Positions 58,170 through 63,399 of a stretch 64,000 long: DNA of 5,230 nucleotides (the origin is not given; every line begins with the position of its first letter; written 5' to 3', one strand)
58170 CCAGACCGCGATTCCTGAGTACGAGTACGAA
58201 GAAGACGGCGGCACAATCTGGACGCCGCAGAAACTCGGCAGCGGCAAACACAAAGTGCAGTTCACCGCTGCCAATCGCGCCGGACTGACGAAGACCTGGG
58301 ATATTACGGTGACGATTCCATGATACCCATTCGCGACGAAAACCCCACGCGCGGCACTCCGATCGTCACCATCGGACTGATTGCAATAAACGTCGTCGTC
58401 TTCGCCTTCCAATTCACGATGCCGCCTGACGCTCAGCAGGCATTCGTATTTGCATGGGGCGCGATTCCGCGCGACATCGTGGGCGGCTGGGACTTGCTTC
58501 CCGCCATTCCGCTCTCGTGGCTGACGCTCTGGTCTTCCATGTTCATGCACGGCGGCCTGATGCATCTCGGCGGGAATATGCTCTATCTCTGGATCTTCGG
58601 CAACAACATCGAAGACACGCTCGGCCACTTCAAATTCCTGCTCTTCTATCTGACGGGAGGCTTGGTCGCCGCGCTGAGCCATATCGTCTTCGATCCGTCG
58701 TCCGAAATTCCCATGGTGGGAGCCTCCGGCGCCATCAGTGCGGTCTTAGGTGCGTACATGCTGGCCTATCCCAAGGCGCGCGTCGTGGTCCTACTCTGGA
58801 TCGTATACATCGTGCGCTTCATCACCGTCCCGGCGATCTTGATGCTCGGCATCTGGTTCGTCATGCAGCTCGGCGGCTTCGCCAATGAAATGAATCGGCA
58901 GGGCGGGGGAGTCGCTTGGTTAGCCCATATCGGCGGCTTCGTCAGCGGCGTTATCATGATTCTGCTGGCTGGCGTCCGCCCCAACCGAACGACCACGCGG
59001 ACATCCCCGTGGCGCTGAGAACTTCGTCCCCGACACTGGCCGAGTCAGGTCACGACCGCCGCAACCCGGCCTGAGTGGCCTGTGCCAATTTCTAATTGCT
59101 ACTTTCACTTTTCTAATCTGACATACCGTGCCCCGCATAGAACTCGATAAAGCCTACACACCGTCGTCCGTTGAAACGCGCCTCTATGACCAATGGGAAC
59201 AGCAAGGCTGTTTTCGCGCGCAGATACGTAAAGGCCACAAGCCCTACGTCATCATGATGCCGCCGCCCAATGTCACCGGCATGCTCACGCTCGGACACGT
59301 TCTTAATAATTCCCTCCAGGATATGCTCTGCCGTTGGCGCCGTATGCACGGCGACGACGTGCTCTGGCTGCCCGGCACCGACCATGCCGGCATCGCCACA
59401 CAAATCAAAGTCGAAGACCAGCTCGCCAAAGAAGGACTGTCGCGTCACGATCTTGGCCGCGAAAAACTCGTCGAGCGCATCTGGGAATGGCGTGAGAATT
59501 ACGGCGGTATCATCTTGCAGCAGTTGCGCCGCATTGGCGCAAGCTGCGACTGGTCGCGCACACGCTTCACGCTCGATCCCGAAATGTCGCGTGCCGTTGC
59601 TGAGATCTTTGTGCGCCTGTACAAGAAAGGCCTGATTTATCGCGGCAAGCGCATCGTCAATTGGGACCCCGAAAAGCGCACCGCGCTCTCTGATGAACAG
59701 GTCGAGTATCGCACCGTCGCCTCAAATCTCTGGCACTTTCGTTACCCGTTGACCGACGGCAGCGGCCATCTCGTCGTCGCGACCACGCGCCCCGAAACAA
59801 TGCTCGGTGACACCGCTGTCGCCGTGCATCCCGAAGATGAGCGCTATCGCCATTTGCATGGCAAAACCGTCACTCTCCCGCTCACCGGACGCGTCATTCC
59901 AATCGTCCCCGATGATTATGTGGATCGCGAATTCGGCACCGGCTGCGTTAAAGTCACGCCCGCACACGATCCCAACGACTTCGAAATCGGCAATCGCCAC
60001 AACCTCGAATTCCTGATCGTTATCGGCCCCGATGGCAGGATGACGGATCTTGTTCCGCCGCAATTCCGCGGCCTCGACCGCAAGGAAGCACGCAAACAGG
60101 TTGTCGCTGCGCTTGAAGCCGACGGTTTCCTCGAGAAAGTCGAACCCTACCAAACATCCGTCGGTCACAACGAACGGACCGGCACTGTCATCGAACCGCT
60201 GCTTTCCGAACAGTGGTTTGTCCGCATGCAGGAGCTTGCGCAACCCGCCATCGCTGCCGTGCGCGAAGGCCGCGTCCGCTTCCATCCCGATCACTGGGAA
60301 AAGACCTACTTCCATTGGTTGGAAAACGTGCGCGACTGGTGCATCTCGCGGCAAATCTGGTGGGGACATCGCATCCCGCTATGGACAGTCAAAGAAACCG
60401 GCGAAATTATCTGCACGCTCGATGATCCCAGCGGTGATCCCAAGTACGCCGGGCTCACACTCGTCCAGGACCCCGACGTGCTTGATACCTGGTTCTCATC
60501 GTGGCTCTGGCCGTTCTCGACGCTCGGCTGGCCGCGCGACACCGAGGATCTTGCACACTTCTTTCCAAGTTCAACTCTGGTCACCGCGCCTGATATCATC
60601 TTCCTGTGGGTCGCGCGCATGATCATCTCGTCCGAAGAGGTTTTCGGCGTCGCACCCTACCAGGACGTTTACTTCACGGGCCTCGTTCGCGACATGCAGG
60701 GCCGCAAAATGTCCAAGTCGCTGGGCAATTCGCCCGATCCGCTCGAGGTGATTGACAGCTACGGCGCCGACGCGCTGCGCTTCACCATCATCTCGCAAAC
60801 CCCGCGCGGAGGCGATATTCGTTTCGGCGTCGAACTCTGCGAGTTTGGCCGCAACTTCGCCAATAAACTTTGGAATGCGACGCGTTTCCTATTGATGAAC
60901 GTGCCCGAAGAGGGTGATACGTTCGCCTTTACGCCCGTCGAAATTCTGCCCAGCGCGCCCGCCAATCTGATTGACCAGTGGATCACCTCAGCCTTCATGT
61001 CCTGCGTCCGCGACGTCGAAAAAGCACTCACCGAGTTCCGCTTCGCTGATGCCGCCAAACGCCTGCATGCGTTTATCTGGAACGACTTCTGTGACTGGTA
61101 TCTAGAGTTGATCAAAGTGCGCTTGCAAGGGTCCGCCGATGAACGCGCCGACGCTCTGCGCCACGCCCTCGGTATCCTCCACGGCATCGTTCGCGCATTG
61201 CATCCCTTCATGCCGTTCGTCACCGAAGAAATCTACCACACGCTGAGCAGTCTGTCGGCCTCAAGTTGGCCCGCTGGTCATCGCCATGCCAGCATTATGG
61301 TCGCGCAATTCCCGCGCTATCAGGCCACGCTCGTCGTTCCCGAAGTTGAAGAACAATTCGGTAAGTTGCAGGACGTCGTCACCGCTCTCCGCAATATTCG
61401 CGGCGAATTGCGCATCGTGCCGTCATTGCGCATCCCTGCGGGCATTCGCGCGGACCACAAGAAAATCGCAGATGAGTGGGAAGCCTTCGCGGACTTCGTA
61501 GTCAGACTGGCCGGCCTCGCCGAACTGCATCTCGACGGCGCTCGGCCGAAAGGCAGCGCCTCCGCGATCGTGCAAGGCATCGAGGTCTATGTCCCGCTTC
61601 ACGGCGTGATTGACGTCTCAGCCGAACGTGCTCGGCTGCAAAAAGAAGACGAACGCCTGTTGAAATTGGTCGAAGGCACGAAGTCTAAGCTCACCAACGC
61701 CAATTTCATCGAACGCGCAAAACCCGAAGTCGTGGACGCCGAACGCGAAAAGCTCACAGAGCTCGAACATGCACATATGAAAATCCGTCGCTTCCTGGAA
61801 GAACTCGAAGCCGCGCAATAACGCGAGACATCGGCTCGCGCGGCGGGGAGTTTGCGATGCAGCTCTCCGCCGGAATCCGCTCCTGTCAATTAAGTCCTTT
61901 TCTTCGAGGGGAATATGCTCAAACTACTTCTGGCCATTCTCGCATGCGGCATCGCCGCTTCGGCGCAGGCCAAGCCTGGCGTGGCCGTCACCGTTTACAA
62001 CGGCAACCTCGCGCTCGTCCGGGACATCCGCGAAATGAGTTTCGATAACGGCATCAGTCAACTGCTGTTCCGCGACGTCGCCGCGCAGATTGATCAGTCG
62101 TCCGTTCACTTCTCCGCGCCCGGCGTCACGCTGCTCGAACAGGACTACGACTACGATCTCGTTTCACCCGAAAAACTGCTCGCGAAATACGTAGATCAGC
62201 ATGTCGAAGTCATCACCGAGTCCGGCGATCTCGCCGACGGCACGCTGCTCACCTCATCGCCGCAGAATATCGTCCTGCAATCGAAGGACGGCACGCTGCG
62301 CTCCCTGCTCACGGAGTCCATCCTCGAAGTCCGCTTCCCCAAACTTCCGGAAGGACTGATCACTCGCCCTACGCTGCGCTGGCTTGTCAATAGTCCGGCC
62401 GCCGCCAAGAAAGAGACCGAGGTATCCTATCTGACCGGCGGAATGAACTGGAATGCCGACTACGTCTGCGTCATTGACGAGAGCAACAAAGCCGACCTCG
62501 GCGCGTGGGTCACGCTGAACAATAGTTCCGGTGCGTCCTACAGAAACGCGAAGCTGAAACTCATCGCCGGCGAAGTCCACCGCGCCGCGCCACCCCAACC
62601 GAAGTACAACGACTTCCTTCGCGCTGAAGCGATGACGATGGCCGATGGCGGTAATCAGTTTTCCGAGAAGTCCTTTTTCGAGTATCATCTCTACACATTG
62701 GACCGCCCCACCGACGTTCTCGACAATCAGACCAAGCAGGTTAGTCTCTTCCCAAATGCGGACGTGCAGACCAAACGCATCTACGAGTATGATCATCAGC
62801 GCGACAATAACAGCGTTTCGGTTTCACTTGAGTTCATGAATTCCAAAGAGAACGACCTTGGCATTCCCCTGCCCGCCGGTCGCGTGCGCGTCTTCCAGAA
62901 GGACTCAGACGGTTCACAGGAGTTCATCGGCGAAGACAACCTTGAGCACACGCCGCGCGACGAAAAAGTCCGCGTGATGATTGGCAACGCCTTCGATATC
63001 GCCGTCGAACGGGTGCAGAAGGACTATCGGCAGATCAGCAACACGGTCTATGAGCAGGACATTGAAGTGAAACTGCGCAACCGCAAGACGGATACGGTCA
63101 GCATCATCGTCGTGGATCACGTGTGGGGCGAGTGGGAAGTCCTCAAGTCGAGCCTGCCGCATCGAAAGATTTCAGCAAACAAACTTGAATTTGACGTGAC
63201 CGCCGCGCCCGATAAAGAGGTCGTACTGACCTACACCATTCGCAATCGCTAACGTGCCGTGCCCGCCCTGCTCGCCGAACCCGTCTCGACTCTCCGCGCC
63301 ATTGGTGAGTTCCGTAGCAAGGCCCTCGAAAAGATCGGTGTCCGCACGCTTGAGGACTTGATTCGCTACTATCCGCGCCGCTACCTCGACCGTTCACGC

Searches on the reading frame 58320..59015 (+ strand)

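Call 70: search_protein_families(library=pfam, proteins=[window:58320-59015:+], max_evalue=0.001)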
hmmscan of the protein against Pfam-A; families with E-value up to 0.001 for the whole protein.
window:58320-59015:+ (232 aa): 1 family
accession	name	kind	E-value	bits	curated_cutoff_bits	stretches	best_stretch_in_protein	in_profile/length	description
PF01694.28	Rhomboid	-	5.9e-31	108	22.6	1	66-216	3-139/143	Rhomboid domain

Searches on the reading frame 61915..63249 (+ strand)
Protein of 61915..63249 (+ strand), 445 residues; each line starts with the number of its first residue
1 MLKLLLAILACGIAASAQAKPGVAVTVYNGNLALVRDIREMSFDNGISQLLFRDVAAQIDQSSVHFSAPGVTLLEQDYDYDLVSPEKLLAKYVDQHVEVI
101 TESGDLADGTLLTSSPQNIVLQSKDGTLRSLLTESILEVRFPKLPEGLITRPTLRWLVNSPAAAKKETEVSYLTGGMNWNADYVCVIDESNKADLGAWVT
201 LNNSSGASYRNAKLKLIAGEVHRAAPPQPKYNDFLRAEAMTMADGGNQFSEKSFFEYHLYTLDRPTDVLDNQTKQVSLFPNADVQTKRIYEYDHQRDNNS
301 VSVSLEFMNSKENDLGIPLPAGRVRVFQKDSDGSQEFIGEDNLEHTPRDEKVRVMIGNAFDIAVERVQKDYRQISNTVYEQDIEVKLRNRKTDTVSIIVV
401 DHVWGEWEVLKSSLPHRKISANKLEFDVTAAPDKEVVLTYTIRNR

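Call 13: find_encoding_contigs(protein=window:61915-63249:+, flank=10000, max_places=1)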
Protein window:61915-63249:+ (445 aa): 1 contig read that carries it; 1 place shown.
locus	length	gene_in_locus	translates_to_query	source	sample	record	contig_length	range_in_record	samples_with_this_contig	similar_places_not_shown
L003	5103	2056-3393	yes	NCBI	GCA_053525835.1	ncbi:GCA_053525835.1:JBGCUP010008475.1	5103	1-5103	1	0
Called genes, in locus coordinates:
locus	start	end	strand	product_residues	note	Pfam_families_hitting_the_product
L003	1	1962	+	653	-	?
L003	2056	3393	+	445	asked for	PF13598:DUF4139 (faint)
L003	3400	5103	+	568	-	?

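Call 15: search_protein_families(library=ncbifam, proteins=[window:61915-63249:+], max_evalue=0.01)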
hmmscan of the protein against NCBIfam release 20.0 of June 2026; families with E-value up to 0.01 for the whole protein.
window:61915-63249:+ (445 aa): 1 family
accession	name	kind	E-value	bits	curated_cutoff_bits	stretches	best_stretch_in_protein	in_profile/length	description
TIGR02231.1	TIGR02231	subfamily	1.1e-05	24.4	112.6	0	312-402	373-464/524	mucoidy inhibitor MuiA family protein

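Call 70: search_protein_families(library=pfam, proteins=[window:61915-63249:+], max_evalue=0.001)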
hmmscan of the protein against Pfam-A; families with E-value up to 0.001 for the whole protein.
window:61915-63249:+ (445 aa): 1 family
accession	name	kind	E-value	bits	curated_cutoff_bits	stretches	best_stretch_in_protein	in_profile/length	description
PF13598.12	DUF4139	-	2.5e-05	24.5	31.8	1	169-403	2-153/205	Domain of unknown function (DUF4139)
